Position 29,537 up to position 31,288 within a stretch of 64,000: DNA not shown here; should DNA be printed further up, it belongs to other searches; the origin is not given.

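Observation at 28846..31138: AT-rich three-gene cassette led by a Fic-TOPRIM/DUF4435-like fusion protein: candidate novel toxin/defense module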

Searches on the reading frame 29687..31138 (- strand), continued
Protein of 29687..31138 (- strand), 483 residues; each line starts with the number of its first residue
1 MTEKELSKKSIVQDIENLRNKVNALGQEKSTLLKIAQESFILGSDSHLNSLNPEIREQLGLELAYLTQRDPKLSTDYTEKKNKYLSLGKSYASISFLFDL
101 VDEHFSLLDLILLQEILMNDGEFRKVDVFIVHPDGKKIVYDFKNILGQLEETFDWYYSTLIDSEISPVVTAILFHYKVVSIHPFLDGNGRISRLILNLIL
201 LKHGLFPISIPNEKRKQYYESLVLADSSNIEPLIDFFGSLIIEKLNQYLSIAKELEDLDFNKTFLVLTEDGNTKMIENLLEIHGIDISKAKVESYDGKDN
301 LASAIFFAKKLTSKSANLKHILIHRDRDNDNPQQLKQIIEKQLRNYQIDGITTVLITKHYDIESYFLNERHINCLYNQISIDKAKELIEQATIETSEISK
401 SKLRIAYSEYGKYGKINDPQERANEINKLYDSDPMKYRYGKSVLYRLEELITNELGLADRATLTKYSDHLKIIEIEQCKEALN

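Call 17: find_encoding_contigs(protein=P0029, flank=8000, max_places=2)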
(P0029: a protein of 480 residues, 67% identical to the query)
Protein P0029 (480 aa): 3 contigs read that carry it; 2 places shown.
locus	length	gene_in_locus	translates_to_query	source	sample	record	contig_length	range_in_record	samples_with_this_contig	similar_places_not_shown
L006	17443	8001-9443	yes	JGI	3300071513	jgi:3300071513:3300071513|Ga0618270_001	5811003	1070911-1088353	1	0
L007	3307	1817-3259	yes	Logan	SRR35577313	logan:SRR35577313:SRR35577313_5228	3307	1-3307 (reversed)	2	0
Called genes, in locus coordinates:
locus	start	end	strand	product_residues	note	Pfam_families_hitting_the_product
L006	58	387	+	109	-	-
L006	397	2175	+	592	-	PF13181:TPR_8 (faint), PF13424:TPR_12 (faint), PF07719:TPR_2 (faint), PF17874:TPR_MalT (weak), PF00211:Guanylate_cyc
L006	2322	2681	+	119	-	PF13788:DUF4180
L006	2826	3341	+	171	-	PF14534:DUF4440 (weak)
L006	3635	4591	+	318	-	PF00795:CN_hydrolase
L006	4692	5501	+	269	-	PF00756:Esterase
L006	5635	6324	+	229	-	PF00072:Response_reg, PF00486:Trans_reg_C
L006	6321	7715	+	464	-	PF00512:HisKA, PF02518:HATPase_c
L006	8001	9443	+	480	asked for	PF02661:Fic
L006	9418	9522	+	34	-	-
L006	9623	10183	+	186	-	PF13676:TIR_2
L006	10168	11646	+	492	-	PF13289:SIR2_2, PF18185:STALD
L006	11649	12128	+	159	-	PF08937:ThsB_TIR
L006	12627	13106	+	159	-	-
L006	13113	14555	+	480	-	PF00916:Sulfate_transp, PF16983:MFS_MOT1 (weak)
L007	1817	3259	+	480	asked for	PF02661:Fic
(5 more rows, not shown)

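Call 18: find_encoding_contigs(protein=P0044, flank=8000, max_places=2)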
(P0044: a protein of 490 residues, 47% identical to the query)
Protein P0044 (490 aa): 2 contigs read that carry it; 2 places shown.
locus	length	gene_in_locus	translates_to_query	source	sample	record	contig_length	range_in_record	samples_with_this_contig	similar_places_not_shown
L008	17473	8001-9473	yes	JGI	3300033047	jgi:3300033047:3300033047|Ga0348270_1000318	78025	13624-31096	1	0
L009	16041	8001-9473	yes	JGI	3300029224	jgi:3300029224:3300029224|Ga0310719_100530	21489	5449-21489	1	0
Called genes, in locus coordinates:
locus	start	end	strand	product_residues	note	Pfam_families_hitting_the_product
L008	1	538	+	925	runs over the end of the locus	PF20464:MmeI_N, PF20465:MmeI_hel, PF02384:N6_Mtase (faint), PF20473:MmeI_Mtase, PF20466:MmeI_TRD, PF20467:MmeI_C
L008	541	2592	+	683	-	PF00270:DEAD (weak), PF04851:ResIII (weak)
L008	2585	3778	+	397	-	PF10544:T5orf172, PF13455:MUG113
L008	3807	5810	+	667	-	PF02518:HATPase_c (weak)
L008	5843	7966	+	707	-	PF03235:GmrSD_N, PF04326:SLFN_AlbA_2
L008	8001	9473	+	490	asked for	PF02661:Fic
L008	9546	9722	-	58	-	-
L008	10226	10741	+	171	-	PF07275:ArdA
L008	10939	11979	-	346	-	PF07804:HipA_C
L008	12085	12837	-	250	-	PF01695:IstB_IS21, PF20720:nSTAND3 (faint), PF00004:AAA (weak)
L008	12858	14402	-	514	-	PF00665:rve, PF22483:Mu-transpos_C_2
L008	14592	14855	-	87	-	-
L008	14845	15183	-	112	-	PF13560:HTH_31 (weak), PF01381:HTH_3, PF12844:HTH_19 (faint), PF13413:HTH_25 (weak)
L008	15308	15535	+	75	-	-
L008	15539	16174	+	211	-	PF02661:Fic (weak)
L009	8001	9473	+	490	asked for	PF02661:Fic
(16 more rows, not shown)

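Call 19: find_encoding_contigs(protein=P0005, flank=8000, max_places=2)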
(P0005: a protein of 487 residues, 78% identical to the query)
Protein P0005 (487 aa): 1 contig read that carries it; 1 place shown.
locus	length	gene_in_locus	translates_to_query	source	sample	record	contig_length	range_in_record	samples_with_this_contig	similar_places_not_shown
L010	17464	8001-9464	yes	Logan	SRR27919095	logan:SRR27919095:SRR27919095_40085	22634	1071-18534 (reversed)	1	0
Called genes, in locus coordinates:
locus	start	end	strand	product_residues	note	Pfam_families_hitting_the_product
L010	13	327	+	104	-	-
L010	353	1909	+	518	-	PF01939:NucS_C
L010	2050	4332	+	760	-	PF02171:Piwi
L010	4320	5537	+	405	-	PF18742:DpnII-MboI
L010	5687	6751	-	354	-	PF06067:DUF932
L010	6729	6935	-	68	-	-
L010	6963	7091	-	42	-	-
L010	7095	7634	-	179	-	-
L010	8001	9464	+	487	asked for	PF02661:Fic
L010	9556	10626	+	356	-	PF04607:RelA_SpoT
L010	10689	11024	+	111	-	-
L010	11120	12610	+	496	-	PF00239:Resolvase, PF07508:Recombinase (weak)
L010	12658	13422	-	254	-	PF23023:Anti-Pycsar_Apyc1, PF00753:Lactamase_B, PF12706:Lactamase_B_2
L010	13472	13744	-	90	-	-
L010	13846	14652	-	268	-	-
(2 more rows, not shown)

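Call 28: predict_structure(alignment_id=A1)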
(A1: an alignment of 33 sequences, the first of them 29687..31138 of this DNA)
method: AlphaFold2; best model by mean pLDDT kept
length: 483 residues; sequences in the alignment: 33
mean_pLDDT: 80.3   pTM: 0.59
mean pLDDT of the five models: 80.3, 79.9, 79.8, 78.4, 76.6
residues with pLDDT >= 90: 161; 70-90: 215; 50-70: 79; < 50: 28
segments of 3 or more residues with pLDDT < 50: 43-65, 86-88
pLDDT, mean of each block of 10 residues (from residue 1): 91 92 66 60 45 30 49 62 53 70 83 73 77 76 87 92 91 92 66 88 83 78 88 95 82 62 86 87 89 69 73 79 88 85 84 91 93 95 97 95 81 81 91 92 96 93 89 92 88
secondary structure, 60 per line:
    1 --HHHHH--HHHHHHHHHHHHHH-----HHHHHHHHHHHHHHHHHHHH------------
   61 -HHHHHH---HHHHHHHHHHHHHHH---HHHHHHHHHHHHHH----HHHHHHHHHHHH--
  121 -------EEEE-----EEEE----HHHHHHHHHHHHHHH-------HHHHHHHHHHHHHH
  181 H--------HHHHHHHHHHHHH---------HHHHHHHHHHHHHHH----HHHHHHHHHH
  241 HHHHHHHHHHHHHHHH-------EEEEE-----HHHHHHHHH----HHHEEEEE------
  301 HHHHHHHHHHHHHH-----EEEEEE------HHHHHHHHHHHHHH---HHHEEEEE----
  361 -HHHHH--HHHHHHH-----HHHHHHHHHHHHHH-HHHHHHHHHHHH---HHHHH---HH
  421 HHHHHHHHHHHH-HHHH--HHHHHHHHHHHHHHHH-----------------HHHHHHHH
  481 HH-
elements in order: H3-7 H10-23 H29-48 H62-67 H71-85 H89-102 H107-118 E128-131 E137-140 H145-159 H167-181 H190-202 H212-226 H231-256 E264-268 H274-282 E290-294 H301-314 E320-325 H332-345 E352-356 H362-366 H369-375 H381-394 H396-407 H411-415 H419-432 H434-437 H440-455 H473-482

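Call 48: find_encoding_contigs(protein=P0003, flank=6000, max_places=2)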
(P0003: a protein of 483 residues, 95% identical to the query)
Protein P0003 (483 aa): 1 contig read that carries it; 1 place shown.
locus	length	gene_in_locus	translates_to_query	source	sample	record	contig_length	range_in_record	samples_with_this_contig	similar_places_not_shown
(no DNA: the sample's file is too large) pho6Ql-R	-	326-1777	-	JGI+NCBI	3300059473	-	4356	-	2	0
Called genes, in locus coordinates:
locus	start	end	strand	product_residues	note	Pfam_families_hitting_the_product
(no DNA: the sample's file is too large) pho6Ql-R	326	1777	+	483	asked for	PF02661:Fic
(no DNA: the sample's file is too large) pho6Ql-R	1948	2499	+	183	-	PF22014:DUF6932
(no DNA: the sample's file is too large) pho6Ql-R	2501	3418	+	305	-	-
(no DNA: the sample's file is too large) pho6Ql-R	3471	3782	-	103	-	-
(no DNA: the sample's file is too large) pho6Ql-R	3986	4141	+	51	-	PF08220:HTH_DeoR (weak), PF08279:HTH_11 (weak), PF13412:HTH_24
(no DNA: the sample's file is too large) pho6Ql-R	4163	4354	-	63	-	?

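Call 49: find_encoding_contigs(protein=P0009, flank=6000, max_places=2)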
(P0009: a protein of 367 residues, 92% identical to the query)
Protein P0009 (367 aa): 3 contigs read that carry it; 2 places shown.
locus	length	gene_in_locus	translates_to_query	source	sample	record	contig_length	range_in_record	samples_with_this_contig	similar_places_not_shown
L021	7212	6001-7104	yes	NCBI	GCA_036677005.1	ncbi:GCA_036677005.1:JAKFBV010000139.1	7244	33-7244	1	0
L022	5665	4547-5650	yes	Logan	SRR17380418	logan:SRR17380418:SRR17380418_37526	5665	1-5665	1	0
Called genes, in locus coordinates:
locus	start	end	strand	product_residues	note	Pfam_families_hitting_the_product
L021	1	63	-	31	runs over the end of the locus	?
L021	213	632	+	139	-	-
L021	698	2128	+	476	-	PF00224:PK, PF02887:PK_C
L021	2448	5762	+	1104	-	PF08471:Ribonuc_red_2_N, PF02867:Ribonuc_red_lgC, PF12637:TSCPD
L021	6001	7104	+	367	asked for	PF02661:Fic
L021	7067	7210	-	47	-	?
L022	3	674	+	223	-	?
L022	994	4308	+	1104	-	PF08471:Ribonuc_red_2_N, PF02867:Ribonuc_red_lgC, PF12637:TSCPD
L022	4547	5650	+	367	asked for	PF02661:Fic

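Call 60: find_related_loci(query=A1, collection=metagenome_contigs, flank=8000)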
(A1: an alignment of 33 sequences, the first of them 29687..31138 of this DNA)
Query A1 (483 aa) in metagenome_contigs; peptide patterns used: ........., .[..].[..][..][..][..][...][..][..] (x = any residue, [..] = any of these).
600 stretches matched a pattern (row limit reached: there are more); 548 encode a relative of the query (tblastn E <= 1e-3); the best 80 are kept; 80 distinct loci.
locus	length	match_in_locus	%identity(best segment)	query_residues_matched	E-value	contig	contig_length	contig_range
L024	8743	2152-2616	33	108-269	5e-21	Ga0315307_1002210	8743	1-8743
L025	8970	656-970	39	149-253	1e-20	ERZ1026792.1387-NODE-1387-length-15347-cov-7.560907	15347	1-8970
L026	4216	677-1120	33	115-262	3e-19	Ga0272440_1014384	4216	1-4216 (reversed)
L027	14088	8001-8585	31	121-331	1e-18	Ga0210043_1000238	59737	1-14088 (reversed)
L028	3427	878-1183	35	156-257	3e-18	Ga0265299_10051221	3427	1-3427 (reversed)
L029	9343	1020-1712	28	46-249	4e-18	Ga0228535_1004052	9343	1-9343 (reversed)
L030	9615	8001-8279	40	137-229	1e-17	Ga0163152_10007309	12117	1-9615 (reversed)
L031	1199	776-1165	36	121-251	3e-18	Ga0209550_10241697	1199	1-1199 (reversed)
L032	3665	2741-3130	41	119-251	1e-17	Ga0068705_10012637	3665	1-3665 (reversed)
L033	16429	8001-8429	32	119-259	2e-17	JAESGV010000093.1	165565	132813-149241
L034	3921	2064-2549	33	93-249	3e-17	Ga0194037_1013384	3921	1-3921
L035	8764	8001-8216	53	149-222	6e-17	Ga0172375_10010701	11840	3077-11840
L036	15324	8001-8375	38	121-251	1e-16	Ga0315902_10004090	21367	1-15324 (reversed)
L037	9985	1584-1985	33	113-250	2e-16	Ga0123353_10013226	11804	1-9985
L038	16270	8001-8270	41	148-238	3e-16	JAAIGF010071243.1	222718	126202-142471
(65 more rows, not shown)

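Call 61: find_related_loci(query=A1, collection=viral_contigs, flank=8000)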
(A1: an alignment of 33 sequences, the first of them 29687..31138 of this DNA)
Query A1 (483 aa) in viral_contigs; peptide patterns used: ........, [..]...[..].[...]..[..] (x = any residue, [..] = any of these).
600 stretches matched a pattern (row limit reached: there are more); 446 encode a relative of the query (tblastn E <= 1e-3); the best 80 are kept; 80 distinct loci.
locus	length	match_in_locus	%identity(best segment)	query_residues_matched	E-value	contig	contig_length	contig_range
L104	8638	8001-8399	39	119-253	2e-22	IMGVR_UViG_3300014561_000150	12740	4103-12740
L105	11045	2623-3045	33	110-254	1e-19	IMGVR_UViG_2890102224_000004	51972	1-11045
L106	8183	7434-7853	31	112-256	4e-17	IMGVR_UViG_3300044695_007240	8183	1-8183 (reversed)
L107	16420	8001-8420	30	111-257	8e-17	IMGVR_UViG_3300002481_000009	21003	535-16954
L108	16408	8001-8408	35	119-254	2e-16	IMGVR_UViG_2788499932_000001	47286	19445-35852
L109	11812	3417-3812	33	119-253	3e-16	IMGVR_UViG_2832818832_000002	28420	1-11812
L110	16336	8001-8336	39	154-260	7e-16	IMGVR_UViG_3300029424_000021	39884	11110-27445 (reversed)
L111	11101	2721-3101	33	147-258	7e-16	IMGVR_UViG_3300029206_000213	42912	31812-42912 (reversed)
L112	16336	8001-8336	36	118-236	1e-15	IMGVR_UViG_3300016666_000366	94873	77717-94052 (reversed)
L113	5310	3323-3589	40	167-254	1e-15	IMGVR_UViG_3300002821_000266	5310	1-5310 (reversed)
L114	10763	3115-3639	33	119-283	2e-15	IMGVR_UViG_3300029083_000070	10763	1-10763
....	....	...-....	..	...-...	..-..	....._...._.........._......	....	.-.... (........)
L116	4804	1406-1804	36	119-251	3e-15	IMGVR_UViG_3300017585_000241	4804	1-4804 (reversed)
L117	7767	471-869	34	119-251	4e-15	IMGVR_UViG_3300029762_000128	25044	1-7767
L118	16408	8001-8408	33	119-254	6e-15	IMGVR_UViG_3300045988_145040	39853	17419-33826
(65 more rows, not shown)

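Call 82: find_encoding_contigs(protein=P0047, flank=8000, max_places=1)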
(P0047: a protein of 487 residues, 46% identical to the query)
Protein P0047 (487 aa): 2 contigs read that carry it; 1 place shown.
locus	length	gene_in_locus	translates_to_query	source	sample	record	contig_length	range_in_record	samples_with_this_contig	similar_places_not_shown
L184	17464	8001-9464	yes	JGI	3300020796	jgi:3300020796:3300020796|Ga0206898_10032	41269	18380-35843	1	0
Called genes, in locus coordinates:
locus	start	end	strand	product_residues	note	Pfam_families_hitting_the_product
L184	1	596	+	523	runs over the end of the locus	PF00528:BPD_transp_1, PF04069:OpuAC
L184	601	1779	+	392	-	PF12867:DinB_2 (weak), PF03781:FGE-sulfatase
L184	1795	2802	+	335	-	PF10017:Methyltransf_33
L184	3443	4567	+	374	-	PF13481:AAA_25, PF13384:HTH_23 (weak)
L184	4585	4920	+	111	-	-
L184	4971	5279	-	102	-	PF01541:GIY-YIG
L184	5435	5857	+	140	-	-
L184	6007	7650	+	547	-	PF00078:RVT_1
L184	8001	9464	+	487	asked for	PF02661:Fic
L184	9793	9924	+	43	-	-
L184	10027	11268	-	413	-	-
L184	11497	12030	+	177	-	PF04264:YceI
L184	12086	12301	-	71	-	-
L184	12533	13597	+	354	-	PF00512:HisKA, PF02518:HATPase_c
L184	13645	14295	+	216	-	PF01865:PhoU_div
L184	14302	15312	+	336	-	PF01384:PHO4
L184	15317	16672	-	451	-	PF03544:TonB_C (faint)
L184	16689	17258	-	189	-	PF04542:Sigma70_r2, PF08281:Sigma70_r4_2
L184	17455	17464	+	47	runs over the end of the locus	-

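Call 83: find_encoding_contigs(protein=P0055, flank=8000, max_places=1)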
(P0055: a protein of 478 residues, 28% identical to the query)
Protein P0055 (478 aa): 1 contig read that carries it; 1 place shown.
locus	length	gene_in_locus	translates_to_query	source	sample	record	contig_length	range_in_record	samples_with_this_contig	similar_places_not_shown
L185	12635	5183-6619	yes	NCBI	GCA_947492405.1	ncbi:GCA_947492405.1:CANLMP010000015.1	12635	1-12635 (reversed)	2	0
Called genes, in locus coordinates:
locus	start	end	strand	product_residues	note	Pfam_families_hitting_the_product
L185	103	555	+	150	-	PF06271:RDD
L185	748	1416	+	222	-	PF11974:bMG3 (weak)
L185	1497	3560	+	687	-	-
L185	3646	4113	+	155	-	-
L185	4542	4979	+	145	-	PF09346:SMI1_KNR4, PF14567:SUKH_5 (weak), PF14568:SUKH_6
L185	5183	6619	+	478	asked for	PF02661:Fic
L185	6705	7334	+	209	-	-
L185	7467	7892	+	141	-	-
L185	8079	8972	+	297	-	-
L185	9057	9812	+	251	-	-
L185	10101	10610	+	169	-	-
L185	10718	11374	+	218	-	-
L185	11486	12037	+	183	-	-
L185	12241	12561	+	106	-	-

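Call 84: find_encoding_contigs(protein=P0034, flank=8000, max_places=1)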
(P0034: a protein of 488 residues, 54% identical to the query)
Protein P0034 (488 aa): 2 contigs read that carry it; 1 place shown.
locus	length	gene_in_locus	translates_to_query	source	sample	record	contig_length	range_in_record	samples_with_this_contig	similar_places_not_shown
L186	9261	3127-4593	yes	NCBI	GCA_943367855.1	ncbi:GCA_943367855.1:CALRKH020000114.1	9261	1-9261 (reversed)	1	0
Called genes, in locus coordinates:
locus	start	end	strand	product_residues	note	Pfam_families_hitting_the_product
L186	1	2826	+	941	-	?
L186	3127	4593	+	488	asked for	PF02661:Fic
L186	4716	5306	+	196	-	-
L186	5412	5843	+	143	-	-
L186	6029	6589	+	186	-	-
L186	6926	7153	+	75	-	-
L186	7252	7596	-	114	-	PF04993:TfoX_N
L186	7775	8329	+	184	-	PF01797:Y1_Tnp (weak)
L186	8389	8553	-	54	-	-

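Call 85: find_encoding_contigs(protein=P0013, flank=8000, max_places=1)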
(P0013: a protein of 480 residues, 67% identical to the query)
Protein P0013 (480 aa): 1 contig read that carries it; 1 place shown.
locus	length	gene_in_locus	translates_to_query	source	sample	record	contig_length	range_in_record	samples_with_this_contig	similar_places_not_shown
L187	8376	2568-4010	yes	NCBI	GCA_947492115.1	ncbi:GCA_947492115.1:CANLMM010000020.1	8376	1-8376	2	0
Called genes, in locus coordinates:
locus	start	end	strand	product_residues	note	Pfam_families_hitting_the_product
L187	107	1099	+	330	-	-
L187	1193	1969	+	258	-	-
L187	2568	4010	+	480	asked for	PF02661:Fic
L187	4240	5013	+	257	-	-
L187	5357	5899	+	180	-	PF19895:DUF6368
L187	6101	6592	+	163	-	-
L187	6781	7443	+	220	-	-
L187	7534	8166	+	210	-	PF12081:GldM_1st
